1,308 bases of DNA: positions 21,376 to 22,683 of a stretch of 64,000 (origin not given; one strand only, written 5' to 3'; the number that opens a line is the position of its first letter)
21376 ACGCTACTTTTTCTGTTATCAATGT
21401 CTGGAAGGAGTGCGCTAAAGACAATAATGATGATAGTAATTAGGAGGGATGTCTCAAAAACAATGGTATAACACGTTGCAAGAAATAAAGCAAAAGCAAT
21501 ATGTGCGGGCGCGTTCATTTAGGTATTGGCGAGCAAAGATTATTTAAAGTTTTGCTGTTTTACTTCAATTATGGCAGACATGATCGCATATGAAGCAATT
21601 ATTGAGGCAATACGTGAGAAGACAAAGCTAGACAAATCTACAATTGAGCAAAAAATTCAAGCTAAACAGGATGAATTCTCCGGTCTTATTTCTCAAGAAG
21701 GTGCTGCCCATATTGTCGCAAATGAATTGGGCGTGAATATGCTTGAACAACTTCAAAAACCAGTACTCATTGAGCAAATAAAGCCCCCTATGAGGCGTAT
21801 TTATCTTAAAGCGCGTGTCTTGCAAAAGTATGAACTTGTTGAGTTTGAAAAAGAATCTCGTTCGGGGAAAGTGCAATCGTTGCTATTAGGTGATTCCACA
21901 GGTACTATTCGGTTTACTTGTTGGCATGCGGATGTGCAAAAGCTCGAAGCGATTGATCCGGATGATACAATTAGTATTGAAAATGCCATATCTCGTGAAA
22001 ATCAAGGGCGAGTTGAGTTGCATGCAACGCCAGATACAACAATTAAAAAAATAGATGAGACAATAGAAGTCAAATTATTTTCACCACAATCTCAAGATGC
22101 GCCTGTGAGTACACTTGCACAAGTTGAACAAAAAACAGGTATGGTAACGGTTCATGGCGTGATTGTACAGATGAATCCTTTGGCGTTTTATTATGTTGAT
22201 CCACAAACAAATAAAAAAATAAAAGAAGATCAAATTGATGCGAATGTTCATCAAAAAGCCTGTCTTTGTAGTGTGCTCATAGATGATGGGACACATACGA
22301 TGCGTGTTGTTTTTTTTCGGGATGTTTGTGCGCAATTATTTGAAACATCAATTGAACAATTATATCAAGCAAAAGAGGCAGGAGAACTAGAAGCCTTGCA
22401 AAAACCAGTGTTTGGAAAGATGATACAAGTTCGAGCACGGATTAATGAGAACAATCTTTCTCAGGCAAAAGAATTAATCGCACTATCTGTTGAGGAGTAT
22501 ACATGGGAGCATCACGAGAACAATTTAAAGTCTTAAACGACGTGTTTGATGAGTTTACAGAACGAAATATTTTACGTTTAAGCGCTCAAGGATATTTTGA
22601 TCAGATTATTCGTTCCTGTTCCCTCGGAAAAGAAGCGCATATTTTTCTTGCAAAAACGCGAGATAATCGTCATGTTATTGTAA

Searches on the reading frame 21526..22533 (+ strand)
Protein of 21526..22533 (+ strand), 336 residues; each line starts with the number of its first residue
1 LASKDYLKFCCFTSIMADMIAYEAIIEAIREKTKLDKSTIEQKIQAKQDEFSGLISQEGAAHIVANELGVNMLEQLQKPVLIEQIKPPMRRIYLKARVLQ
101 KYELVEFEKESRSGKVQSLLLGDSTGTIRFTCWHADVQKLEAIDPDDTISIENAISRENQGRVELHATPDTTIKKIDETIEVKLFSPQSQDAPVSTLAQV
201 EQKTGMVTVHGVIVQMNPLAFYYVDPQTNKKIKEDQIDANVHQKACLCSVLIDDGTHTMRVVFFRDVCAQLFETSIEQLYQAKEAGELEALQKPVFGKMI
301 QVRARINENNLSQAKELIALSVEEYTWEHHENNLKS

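Call 64: search_protein_families(library=pfam, proteins=[window:21526-22533:+], max_evalue=0.01)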
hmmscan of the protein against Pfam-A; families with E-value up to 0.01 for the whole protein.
window:21526-22533:+ (336 aa): 3 families
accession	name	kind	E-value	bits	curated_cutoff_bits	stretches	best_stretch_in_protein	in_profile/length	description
PF01336.31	tRNA_anti-codon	-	1.9e-10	41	27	1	96-168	5-70/75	OB-fold nucleic acid binding domain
PF09999.14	DUF2240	-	6.4e-05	23.1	22.3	1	14-72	79-137/144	Uncharacterized protein conserved in archaea (DUF2240)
PF21473.3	Ssb-like_OB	-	0.0016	19.1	24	1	108-155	33-77/97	Single-stranded DNA binding protein Ssb-like, OB fold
